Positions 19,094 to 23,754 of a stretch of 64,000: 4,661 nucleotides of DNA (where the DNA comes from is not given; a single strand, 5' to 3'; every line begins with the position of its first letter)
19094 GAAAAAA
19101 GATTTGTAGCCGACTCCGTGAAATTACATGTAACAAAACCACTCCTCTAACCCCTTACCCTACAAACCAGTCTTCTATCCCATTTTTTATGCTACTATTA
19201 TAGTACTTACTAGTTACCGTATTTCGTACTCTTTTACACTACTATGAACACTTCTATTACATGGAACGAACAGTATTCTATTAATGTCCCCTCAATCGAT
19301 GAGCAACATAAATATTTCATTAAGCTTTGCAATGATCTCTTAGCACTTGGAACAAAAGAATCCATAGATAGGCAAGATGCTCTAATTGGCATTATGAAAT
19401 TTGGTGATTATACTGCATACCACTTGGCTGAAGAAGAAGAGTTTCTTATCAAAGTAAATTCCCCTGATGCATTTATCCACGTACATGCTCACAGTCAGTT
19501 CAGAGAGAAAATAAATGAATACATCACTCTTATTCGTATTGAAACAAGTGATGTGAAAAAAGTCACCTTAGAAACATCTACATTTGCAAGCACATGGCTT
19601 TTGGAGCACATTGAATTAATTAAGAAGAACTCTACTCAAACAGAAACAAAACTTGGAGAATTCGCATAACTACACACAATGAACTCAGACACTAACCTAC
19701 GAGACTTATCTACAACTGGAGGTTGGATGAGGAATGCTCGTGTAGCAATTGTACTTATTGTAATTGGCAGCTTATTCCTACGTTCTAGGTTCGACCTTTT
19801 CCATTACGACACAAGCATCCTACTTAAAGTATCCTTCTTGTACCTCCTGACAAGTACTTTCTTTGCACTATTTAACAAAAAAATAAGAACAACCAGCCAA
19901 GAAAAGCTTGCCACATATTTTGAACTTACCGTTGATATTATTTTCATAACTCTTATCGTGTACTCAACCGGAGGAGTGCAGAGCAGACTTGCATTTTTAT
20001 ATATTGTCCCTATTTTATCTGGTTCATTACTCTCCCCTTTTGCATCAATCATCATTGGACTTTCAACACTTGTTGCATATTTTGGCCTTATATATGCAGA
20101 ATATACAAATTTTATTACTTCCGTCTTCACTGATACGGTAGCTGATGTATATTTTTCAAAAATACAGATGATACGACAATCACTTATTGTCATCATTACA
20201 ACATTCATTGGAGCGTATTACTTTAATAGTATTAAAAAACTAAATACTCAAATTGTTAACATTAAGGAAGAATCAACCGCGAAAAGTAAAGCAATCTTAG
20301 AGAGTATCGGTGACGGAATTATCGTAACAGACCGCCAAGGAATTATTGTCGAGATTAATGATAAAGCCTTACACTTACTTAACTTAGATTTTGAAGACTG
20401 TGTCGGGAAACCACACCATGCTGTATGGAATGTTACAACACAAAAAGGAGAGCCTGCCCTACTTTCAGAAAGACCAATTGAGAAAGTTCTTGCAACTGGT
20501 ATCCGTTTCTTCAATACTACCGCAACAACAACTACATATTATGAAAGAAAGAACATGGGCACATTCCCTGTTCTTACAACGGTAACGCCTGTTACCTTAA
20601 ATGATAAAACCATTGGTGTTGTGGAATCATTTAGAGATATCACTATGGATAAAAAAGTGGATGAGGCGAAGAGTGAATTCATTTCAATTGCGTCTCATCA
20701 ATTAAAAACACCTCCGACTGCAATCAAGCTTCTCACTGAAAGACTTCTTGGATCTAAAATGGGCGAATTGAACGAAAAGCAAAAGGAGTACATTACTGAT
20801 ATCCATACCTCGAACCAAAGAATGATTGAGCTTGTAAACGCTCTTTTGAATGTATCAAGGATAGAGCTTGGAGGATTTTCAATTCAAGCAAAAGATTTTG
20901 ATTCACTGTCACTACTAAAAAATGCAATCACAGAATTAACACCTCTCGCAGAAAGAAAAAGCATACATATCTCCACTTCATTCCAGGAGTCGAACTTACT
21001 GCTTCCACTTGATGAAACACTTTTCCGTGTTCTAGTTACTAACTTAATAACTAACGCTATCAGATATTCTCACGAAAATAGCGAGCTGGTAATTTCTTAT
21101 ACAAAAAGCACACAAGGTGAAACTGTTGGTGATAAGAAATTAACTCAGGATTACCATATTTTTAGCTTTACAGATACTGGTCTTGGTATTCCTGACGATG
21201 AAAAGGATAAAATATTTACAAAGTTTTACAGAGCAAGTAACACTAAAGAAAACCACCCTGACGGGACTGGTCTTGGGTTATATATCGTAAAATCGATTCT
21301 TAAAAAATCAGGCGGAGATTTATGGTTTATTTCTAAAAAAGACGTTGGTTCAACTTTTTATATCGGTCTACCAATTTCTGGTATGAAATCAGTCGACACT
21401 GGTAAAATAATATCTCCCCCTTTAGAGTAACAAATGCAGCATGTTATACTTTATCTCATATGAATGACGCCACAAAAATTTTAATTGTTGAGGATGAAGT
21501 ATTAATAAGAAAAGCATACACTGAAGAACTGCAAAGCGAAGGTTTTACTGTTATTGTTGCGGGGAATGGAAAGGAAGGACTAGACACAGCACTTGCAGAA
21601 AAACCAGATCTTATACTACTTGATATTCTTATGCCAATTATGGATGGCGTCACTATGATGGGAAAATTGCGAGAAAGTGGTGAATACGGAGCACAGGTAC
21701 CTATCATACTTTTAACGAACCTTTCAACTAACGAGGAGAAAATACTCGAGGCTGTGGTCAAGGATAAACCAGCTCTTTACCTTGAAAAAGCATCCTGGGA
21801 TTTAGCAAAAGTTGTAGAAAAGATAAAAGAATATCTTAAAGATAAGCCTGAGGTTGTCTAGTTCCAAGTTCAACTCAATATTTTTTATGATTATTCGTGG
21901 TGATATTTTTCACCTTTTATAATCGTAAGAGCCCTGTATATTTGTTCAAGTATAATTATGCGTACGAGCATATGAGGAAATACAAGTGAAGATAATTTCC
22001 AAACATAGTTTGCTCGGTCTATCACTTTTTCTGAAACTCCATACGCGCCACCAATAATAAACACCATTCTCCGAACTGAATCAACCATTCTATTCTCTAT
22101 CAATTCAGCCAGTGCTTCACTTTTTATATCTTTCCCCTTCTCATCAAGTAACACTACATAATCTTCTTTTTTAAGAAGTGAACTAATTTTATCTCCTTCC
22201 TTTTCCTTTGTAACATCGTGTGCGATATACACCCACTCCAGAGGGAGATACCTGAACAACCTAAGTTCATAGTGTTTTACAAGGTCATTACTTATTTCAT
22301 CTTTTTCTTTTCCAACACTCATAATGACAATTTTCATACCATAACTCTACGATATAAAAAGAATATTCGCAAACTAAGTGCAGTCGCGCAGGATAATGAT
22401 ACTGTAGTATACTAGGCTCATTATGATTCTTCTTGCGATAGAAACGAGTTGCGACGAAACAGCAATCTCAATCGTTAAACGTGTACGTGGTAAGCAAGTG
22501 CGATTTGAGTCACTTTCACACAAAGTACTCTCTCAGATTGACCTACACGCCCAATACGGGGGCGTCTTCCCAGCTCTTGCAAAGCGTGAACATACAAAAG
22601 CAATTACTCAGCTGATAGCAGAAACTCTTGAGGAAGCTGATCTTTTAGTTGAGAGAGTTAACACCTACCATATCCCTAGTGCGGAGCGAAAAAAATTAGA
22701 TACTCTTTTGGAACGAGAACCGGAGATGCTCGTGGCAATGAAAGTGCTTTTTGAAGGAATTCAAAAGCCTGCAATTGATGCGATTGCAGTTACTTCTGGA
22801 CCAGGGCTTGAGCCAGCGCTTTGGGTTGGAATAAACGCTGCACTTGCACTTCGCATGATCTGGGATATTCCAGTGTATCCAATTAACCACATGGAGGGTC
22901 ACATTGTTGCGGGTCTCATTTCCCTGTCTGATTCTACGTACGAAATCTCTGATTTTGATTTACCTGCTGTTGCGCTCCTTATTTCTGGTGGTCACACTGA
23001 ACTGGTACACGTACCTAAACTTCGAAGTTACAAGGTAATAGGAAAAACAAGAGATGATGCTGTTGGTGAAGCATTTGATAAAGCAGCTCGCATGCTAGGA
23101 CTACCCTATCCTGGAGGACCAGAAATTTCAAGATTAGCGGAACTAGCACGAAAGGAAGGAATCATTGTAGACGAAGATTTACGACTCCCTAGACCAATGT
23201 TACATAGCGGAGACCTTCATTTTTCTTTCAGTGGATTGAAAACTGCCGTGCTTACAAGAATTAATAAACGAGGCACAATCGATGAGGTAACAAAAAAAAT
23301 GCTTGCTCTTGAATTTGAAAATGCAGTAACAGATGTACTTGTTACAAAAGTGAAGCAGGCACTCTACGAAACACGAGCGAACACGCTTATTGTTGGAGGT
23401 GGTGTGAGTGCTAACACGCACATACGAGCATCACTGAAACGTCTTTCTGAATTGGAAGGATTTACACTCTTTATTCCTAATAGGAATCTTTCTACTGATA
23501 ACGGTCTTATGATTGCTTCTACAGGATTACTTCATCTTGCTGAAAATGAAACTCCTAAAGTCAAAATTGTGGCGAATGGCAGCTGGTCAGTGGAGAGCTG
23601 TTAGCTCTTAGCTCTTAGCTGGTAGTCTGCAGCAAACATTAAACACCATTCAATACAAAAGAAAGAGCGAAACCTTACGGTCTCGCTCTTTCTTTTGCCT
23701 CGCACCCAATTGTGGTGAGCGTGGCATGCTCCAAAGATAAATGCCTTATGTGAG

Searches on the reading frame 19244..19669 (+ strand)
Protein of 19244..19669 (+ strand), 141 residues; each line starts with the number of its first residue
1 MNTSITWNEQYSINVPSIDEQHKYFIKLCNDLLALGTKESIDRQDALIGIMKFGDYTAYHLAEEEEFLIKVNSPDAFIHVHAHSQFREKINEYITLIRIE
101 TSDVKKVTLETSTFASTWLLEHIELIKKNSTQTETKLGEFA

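Call 4: search_protein_families(library=pfam, proteins=[window:19244-19669:+], max_evalue=0.01)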
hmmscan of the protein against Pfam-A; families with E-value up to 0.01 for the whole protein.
window:19244-19669:+ (141 aa): 1 family
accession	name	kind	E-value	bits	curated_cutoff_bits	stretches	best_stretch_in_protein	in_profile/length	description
PF01814.28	Hemerythrin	-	3.2e-09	37.8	25.3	1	17-125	5-118/127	Hemerythrin HHE cation binding domain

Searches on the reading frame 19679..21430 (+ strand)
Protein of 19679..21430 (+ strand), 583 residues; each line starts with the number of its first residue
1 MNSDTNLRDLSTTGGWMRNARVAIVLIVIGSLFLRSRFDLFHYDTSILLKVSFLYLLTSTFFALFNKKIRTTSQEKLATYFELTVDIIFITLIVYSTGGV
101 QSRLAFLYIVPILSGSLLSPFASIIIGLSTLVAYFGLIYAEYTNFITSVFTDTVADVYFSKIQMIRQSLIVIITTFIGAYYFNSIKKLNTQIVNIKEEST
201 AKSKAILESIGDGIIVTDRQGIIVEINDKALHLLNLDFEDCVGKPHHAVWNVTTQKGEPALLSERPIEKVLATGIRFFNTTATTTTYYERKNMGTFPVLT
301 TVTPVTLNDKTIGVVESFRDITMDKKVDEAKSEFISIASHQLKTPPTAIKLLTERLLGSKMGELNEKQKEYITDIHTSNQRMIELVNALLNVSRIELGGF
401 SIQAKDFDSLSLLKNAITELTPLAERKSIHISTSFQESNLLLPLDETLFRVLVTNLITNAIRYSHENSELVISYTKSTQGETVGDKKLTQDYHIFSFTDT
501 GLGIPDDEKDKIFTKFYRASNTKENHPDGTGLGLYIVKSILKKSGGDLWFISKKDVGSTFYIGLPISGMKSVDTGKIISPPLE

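Call 4: search_protein_families(library=pfam, proteins=[window:19679-21430:+], max_evalue=0.01)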
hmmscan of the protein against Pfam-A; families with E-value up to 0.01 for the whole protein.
window:19679-21430:+ (583 aa): 9 families
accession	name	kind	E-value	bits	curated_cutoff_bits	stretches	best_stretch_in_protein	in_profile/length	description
PF02518.31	HATPase_c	-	5.1e-22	78.9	26.4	1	445-566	2-109/111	Histidine kinase-, DNA gyrase B-, and HSP90-like ATPase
PF00512.31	HisKA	-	3.9e-15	56.1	26.9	1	330-397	1-65/66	His Kinase A (phospho-acceptor) domain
PF00989.32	PAS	-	9.4e-11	42.2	22.6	1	204-321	4-113/113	PAS fold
PF13426.13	PAS_9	-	1.7e-10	41.6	27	1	212-322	2-102/103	PAS domain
PF25323.1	6TM_PilS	-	1.7e-10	41.3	27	1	20-146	18-149/189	PilS-like transmembrane domain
PF08448.16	PAS_4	-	2e-10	41.3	23.1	1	207-324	1-108/110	PAS fold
PF13188.13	PAS_8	-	1e-05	25.7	21.8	1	203-242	3-39/65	PAS domain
PF12860.13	PAS_7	-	9.4e-05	23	27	1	207-328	1-114/115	PAS fold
PF14501.12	HATPase_c_5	-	0.0021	18.4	22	0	412-553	13-91/102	GHKL domain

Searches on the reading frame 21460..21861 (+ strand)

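Call 89: search_protein_families(library=pfam, proteins=[window:21460-21861:+], max_evalue=0.001)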
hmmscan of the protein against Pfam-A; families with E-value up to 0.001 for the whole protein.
window:21460-21861:+ (133 aa): 1 family
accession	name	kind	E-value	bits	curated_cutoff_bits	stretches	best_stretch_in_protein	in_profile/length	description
PF00072.30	Response_reg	-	1e-19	71.1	30.2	1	7-119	1-107/111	Response regulator receiver domain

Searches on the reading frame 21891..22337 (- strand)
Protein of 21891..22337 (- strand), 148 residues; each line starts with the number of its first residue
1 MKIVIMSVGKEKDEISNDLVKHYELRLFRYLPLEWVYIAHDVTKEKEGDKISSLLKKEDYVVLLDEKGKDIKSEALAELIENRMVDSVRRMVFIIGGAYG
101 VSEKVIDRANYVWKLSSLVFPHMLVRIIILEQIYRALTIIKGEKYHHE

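Call 89: search_protein_families(library=pfam, proteins=[window:21891-22337:-], max_evalue=0.001)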
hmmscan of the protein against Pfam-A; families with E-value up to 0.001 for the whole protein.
window:21891-22337:- (148 aa): 1 family
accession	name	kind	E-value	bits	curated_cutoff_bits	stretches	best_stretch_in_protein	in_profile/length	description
PF02590.22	SPOUT_MTase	-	8.6e-48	162.7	27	1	1-146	1-154/154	Predicted SPOUT methyltransferase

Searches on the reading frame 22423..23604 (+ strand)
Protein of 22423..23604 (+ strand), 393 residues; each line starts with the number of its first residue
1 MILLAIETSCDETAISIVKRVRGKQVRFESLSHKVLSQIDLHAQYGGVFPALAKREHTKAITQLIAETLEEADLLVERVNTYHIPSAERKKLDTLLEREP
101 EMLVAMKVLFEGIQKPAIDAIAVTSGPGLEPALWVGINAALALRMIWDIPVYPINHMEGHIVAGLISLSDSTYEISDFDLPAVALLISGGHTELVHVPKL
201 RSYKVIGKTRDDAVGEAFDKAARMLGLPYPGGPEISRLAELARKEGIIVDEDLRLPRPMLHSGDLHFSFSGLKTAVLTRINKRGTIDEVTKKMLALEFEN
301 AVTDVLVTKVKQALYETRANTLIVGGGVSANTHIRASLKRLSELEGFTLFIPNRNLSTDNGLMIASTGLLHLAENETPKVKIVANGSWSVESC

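Call 19: search_protein_families(library=ncbifam, proteins=[window:22423-23604:+], max_evalue=1e-10)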
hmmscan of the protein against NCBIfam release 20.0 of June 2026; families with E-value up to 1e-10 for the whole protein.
window:22423-23604:+ (393 aa): 4 families
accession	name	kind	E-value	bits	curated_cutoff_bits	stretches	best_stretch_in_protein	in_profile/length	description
TIGR03723.1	T6A_TsaD_YgjD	equivalog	8.7e-105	350.3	296.1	2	111-372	64-313/314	tRNA (adenosine(37)-N6)-threonylcarbamoyltransferase complex transferase subunit TsaD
TIGR00329.1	gcp_kae1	subfamily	7.2e-90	301.3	207.8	2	110-365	62-305/305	tRNA (adenosine(37)-N6)-threonylcarbamoyltransferase complex transferase subunit TsaD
TIGR03722.2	arch_KAE1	equivalog_domain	5.1e-49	167.1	375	1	111-380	61-305/323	KEOPS complex N(6)-L-threonylcarbamoyladenine synthase Kae1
NF007174.0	PRK09605.1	equivalog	1e-45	156.2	447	1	1-380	1-307/535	bifunctional N(6)-L-threonylcarbamoyladenine synthase/serine/threonine protein kinase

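Call 95: find_homologous_proteins(query=window:22423-23604:+, max_evalue=1e-30)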
Query window:22423-23604:+ (393 aa): 8000 proteins with E <= 1e-30 among 8000 candidates; the best 120 are listed.
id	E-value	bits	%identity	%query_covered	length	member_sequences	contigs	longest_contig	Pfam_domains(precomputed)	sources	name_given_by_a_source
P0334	1.9e-236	802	92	100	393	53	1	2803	PF00814.32,PF22521.3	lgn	-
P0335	4.0e-230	781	89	100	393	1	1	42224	PF00814.32,PF22521.3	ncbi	-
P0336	4.5e-230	781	89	100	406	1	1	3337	PF00814.32,PF22521.3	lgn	-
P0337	1.5e-229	779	89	100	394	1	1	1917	PF00814.32,PF22521.3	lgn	-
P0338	1.0e-227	773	88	100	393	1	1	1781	PF00814.32,PF22521.3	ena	-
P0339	1.9e-227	772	88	100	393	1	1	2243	PF00814.32,PF22521.3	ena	-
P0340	1.3e-226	770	87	100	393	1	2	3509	PF00814.32,PF22521.3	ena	-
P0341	5.2e-224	761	87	100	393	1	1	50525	PF00814.32,PF22521.3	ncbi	-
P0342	5.7e-224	761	86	100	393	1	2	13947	PF00814.32,PF22521.3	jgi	jgi:N6-L-threonylcarbamoyladenine synthase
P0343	1.1e-223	760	87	99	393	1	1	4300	PF00814.32,PF22521.3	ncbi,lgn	-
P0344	1.2e-223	760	87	100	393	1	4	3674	PF00814.32,PF22521.3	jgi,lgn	jgi:N6-L-threonylcarbamoyladenine synthase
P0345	1.6e-223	760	87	100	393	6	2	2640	PF00814.32,PF22521.3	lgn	-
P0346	1.6e-223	760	87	100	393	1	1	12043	PF00814.32,PF22521.3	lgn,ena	-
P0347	2.7e-223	759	87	100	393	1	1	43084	PF00814.32,PF22521.3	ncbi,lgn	-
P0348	3.6e-223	758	87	100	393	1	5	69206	PF00814.32,PF22521.3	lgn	-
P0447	8.7e-208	708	80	99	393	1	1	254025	PF00814.32,PF22521.3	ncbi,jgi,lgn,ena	ncbi:MAG: tRNA (adenosine(37)-N6)-threonylcarbamoyltransferase complex transferase subunit TsaD [Can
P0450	3.4e-207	706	80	100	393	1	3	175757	PF00814.32,PF22521.3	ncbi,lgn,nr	ncbi:MAG: tRNA (adenosine(37)-N6)-threonylcarbamoyltransferase complex transferase subunit TsaD [Can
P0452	6.4e-207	705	79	100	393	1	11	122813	PF00814.32,PF22521.3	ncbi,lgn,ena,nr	ncbi:MAG: tRNA (adenosine(37)-N6)-threonylcarbamoyltransferase complex transferase subunit TsaD [Can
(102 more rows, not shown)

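Call 97: list_cluster_members(proteins=[P0447, P0450, P0452])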
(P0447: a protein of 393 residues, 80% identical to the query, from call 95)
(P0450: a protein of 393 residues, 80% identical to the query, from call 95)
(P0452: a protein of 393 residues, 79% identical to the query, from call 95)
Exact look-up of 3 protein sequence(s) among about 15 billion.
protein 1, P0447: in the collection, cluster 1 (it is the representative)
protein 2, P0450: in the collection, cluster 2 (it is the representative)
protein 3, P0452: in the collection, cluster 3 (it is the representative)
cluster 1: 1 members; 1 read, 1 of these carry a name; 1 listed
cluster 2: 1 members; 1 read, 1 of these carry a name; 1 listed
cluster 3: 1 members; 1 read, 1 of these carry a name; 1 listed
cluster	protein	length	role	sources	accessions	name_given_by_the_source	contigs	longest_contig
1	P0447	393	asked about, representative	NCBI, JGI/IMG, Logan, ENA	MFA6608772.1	MAG: tRNA (adenosine(37)-N6)-threonylcarbamoyltransferase complex transferase subunit ...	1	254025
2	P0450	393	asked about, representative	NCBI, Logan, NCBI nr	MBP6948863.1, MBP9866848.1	MAG: tRNA (adenosine(37)-N6)-threonylcarbamoyltransferase complex transferase subunit ... | tRNA (adenosine(37)-N6)-threonylcarbamoyltransferase complex transferase subunit TsaD ...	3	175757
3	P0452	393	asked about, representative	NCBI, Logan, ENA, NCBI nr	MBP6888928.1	MAG: tRNA (adenosine(37)-N6)-threonylcarbamoyltransferase complex transferase subunit ... | tRNA (adenosine(37)-N6)-threonylcarbamoyltransferase complex transferase subunit TsaD ...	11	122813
